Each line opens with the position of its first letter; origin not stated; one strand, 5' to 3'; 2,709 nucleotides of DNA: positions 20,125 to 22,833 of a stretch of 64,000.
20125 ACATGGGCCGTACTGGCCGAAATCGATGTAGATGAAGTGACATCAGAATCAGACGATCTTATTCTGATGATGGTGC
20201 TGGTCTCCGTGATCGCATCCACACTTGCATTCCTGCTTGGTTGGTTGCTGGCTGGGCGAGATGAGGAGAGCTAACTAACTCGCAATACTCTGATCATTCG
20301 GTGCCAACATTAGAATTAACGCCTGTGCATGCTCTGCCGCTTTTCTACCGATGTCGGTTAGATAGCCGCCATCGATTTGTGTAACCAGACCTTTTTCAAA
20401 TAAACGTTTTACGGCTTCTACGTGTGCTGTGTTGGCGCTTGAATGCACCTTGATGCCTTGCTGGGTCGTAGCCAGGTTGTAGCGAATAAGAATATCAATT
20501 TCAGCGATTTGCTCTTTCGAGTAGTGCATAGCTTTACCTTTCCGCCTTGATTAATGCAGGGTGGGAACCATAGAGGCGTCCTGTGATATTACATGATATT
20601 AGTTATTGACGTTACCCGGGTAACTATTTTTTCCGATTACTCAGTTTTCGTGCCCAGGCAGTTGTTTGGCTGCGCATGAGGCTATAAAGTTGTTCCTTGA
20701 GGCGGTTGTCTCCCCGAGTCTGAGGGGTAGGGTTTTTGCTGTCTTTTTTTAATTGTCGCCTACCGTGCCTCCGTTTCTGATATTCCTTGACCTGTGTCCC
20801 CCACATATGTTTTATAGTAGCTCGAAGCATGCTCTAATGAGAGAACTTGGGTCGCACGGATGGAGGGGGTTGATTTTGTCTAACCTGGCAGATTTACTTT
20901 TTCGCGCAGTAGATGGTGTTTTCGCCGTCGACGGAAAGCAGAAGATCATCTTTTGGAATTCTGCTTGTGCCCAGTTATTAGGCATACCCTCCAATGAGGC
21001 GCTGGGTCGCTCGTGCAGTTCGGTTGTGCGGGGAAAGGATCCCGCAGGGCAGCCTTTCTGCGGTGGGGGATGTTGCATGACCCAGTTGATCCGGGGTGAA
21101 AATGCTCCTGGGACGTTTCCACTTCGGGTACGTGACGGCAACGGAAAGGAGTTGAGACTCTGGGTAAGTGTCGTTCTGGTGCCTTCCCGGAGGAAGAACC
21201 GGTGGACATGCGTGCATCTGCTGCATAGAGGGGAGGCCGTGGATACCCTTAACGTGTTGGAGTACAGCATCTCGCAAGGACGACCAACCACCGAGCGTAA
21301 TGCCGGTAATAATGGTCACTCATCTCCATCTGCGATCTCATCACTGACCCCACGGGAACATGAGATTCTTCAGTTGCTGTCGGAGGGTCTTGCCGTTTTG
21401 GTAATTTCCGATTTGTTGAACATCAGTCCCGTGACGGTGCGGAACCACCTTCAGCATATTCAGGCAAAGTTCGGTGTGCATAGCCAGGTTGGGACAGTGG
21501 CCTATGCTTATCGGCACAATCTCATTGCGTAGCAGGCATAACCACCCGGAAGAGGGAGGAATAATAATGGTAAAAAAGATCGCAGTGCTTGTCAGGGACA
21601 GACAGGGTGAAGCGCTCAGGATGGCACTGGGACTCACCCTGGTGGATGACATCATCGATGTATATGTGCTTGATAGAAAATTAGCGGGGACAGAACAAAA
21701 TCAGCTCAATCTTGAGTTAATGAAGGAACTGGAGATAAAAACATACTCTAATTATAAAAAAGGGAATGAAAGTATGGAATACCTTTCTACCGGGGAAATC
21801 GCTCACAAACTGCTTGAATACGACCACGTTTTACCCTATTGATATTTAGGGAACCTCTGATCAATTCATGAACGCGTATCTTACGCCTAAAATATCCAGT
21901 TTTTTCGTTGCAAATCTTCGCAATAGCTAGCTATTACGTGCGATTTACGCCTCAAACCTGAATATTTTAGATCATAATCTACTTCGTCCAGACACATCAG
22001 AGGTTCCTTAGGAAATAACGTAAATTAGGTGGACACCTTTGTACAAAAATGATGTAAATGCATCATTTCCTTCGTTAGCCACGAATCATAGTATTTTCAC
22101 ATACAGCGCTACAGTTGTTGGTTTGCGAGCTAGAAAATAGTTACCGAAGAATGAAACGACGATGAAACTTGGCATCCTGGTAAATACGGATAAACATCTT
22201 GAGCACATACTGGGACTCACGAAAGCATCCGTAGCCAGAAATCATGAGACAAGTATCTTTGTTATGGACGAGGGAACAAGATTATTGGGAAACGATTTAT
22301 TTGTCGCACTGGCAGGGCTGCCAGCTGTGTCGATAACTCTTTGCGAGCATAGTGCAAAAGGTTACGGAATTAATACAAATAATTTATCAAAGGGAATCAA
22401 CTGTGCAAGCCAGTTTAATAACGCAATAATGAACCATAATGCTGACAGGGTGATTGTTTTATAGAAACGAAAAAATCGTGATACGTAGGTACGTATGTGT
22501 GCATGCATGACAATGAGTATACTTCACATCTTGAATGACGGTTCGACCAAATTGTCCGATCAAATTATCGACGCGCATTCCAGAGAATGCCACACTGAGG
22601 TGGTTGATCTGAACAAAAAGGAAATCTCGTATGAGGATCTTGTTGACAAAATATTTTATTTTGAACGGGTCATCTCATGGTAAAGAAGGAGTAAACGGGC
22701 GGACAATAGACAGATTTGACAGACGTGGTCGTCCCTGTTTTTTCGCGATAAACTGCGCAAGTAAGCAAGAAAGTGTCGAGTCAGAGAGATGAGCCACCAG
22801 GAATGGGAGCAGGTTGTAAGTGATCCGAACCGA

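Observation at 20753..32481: Candidate undescribed system: sulfur-trafficking genes combined with radical-SAM and polyprenyl-linked glycosylation genes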

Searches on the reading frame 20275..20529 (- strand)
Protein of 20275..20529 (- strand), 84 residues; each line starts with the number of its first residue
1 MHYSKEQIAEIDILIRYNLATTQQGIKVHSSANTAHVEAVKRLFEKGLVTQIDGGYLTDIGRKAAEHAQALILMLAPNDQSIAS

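Call 5: search_protein_families(library=pfam, proteins=[window:20275-20529:-], max_evalue=0.01)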
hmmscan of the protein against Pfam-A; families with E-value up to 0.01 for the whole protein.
window:20275-20529:- (84 aa): 1 family
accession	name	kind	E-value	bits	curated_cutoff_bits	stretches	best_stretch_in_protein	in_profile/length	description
PF18918.5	DUF5669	-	5.4e-32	109.6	25.9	1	1-75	1-75/76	Family of unknown function (DUF5669)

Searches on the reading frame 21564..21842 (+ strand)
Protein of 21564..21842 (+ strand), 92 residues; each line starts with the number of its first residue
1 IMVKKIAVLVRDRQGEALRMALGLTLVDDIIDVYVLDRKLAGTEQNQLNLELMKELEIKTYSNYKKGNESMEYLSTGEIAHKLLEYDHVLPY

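Call 4: search_protein_families(library=pfam, proteins=[window:21564-21842:+], max_evalue=0.01)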
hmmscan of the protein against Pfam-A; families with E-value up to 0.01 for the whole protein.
window:21564-21842:+ (92 aa): 0 families

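Call 6: search_protein_families(library=ncbifam, proteins=[window:21564-21842:+], max_evalue=0.01)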
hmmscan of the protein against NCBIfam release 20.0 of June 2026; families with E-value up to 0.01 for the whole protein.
window:21564-21842:+ (92 aa): 0 families

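Call 44: search_solved_structures(query=A3, max_evalue=1)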
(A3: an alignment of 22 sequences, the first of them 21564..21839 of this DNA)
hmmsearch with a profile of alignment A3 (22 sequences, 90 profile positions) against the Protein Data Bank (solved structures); distinct sequences matched with E-value up to 1: 0.

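Call 49: search_protein_families(library=pfam, alignment_id=A3, max_evalue=5)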
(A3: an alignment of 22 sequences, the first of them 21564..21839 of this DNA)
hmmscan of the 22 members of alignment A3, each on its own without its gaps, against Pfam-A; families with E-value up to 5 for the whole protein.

A. member 1, window:21564-21839:+ (92 aa): 0 families

B. families by the number of members that match (of 22 scanned): 10 families
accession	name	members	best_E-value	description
PF03853.21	YjeF_N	5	0.0055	YjeF-related protein N-terminus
PF18698.7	HisK_sensor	3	0.013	Histidine kinase sensor domain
PF03020.21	LEM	1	0.0068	LEM domain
PF09846.14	OapB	1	0.02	Origin-associated protein OapB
PF20057.4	DUF6456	1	0.052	Domain of unknown function (DUF6456)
PF06386.16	GvpL_GvpF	1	0.079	Gas vesicle synthesis protein GvpL/GvpF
PF12910.14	PHD_like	1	0.095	Antitoxin of toxin-antitoxin, RelE / RelB, TA system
PF00762.24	Ferrochelatase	1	0.11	Ferrochelatase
PF18324.6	Isocitrate_DH_C_bact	1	0.17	Bacterial isocitrate dehydrogenase, C-terminal domain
PF06467.20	zf-FCS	1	0.19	MYM-type Zinc finger with FCS sequence motif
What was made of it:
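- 21567..21842 (+): 91-aa cysteine-free protein with a DsrE/DsrF/YchN fold ('s92'). No Pfam or PDB sequence hit (calls 4, 44, 49).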

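Call 57: find_homologous_proteins(query=window:21564-21839:+, max_evalue=0.001)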
Query window:21564-21839:+ (92 aa): 929 proteins with E <= 0.001 among 932 candidates; the best 120 are listed.
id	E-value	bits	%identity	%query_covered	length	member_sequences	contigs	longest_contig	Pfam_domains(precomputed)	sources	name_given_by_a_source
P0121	1.3e-50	186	100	99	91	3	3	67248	-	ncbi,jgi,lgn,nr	ncbi:MAG: hypothetical protein GXP23_11900 [Gammaproteobacteria bacterium]|nr:hypothetical protein [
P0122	1.4e-44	167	92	99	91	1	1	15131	-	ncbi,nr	ncbi:MAG: hypothetical protein BMS9Abin25_0591 [Gammaproteobacteria bacterium]|nr:MAG: hypothetical 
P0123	4.2e-44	166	91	99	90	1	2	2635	-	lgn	-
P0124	3.0e-43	163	89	99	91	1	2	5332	-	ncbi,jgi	-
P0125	4.1e-43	162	90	99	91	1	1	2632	-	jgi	-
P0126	9.2e-42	158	88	99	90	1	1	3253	-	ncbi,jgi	-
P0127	1.3e-40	154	84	99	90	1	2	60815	-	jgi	-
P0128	2.1e-40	154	86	99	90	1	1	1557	-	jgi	-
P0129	2.4e-40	154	86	99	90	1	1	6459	-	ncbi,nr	ncbi:MAG: hypothetical protein BMS9Abin33_0826 [Gammaproteobacteria bacterium]|nr:MAG: hypothetical 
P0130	3.4e-40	153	86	99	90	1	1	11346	-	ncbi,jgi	-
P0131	6.4e-40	152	85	99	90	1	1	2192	-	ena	-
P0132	7.6e-40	152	84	99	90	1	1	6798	-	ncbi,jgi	-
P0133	7.9e-39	149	84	99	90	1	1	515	-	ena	-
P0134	1.8e-38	148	82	99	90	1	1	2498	-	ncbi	-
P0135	2.3e-38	147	84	99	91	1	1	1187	-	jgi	jgi:hypothetical protein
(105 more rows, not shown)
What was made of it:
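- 21567..21842 (+): 929 homologs, all named 'hypothetical' (call 57).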

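Call 65: predict_structure(alignment_id=A5)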
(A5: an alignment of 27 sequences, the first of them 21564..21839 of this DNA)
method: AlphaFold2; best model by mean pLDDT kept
length: 92 residues; sequences in the alignment: 27
mean_pLDDT: 93.5   pTM: 0.86
mean pLDDT of the five models: 93.5, 92.2, 92.1, 90.9, 89.0
residues with pLDDT >= 90: 78; 70-90: 13; 50-70: 1; < 50: 0
segments of 3 or more residues with pLDDT < 50: none
pLDDT, mean of each block of 10 residues (from residue 1): 90 94 87 96 93 95 93 97 97 95
secondary structure, 60 per line:
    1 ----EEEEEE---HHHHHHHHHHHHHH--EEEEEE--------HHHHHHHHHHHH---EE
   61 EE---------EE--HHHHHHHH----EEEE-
elements in order: E5-10 H14-27 E30-35 H44-55 E59-62 H76-83 E88-91
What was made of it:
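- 21567..21842 (+): AF2 pLDDT 93.5 (call 65).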

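Call 68: fold_search(model_id=the predicted structure, library=pdb)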
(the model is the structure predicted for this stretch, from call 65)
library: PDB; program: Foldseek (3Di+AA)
matches with E <= 10: 1540; with E <= 0.001: 0
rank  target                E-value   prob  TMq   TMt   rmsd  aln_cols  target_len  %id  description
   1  3qtb_B                3.1e-02  0.90  0.49  0.37   7.4       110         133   14  Structure of the universal stress protein from Archaeoglobus fulgidus in complex with dAMP (released 2011-03-30)
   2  3d3k_A                3.5e-02  0.99  0.50  0.22   3.3        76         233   10  Crystal structure of human Edc3p (released 2008-08-26)
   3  8xfw_A                4.0e-02  0.99  0.51  0.12   3.2        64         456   17  Crystal structure of MiCGT(M148A/V190T/S121D) in complex with UDP (released 2024-12-18)
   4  1jzt_A                4.3e-02  1.00  0.56  0.23   2.9        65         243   17  Crystal structure of yeast ynu0, YNL200c (released 2001-09-26)
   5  8xfw_B                4.9e-02  0.98  0.51  0.13   2.8        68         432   13  Crystal structure of MiCGT(M148A/V190T/S121D) in complex with UDP (released 2024-12-18)
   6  2zzc_A                4.9e-02  0.96  0.47  0.11   3.3        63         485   27  Crystal structure of NADP(H):human thioredoxin reductase I (released 2009-08-18)
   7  2dg2_A                5.3e-02  1.00  0.56  0.23   2.0        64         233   14  Crystal Structure of Mouse Apolipoprotein A-I Binding Protein (released 2007-03-27)
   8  6jlz_G                5.3e-02  0.93  0.50  0.17   4.5        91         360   12  P-eIF2a - eIF2B complex (released 2019-05-01)
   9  2det_A                5.3e-02  0.93  0.44  0.13   5.3        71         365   13  Cocrystal structure of an RNA sulfuration enzyme MnmA and tRNA-Glu in the pre-reaction state (released 2006-08-15)
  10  8ovt_C                5.3e-02  0.66  0.41  0.17   6.6        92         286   15  Crystal structure of the ligand-free YeGT glycosyltransferase (released 2024-05-15)
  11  9nyd_A                5.6e-02  0.66  0.42  0.18   5.9        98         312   13  Cryo-EM structure of the glycosyltransferase GtrB in the pre-catalysis and product-bound state (released 2025-12-17)
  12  2der_B                6.0e-02  0.92  0.44  0.13   5.6        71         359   13  Cocrystal structure of an RNA sulfuration enzyme MnmA and tRNA-Glu in the initial tRNA binding state (released 2006-08-15)
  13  8xfh_A                6.9e-02  0.97  0.51  0.12   3.1        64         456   17  Crystal structure of MiCGT(E152Q/V190D/S122P) in complex with UDP (released 2024-12-18)
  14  2der_A                6.9e-02  0.92  0.44  0.13   5.0        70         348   11  Cocrystal structure of an RNA sulfuration enzyme MnmA and tRNA-Glu in the initial tRNA binding state (released 2006-08-15)
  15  3nxk_A                6.9e-02  0.87  0.49  0.18   4.0        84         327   12  Crystal Structure of Probable Cytoplasmic L-asparaginase from Campylobacter jejuni (released 2010-08-04)
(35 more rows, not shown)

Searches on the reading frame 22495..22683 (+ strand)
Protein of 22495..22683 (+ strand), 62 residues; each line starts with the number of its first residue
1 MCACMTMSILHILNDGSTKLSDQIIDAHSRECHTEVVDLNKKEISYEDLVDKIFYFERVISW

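Call 4: search_protein_families(library=pfam, proteins=[window:22495-22683:+], max_evalue=0.01)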
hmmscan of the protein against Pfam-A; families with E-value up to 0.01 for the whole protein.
window:22495-22683:+ (62 aa): 0 families

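Call 6: search_protein_families(library=ncbifam, proteins=[window:22495-22683:+], max_evalue=0.01)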
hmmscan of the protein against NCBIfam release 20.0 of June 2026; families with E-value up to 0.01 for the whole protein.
window:22495-22683:+ (62 aa): 0 families

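Call 45: search_solved_structures(query=A4, max_evalue=1)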
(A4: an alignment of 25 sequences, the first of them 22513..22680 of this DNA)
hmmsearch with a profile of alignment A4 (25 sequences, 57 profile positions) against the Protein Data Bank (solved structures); distinct sequences matched with E-value up to 1: 0.

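Call 50: search_protein_families(library=pfam, alignment_id=A4, max_evalue=5)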
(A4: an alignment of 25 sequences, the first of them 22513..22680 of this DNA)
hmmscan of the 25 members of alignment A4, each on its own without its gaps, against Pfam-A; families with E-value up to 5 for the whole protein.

A. member 1, window:22513-22680:+ (56 aa): 2 families
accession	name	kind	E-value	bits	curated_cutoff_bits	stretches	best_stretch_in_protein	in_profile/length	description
PF24158.1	DUF7409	-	0.024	15.3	27.8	1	29-45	18-34/47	Domain of unknown function (DUF7409)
PF21965.2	SAMP2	-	0.15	12.9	27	0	6-22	39-55/63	Small archaeal modifier protein 2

B. families by the number of members that match (of 25 scanned): 7 families
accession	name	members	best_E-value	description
PF24158.1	DUF7409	12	0.0068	Domain of unknown function (DUF7409)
PF00535.33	Glycos_transf_2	2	0.054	Glycosyl transferase family 2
PF18030.7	Rimk_N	1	0.076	RimK PreATP-grasp domain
PF21511.2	SidD_cat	1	0.1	SidD, catalytic domain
PF02568.20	ThiI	1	0.11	Thiamine biosynthesis protein (ThiI)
PF21965.2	SAMP2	1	0.15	Small archaeal modifier protein 2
PF10133.14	CooT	1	0.19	CO dehydrogenase accessory protein CooT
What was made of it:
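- Tried and rejected: Sequence searches for s92 and s62 in Pfam and PDB found nothing (calls 44, 45, 49, 50).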
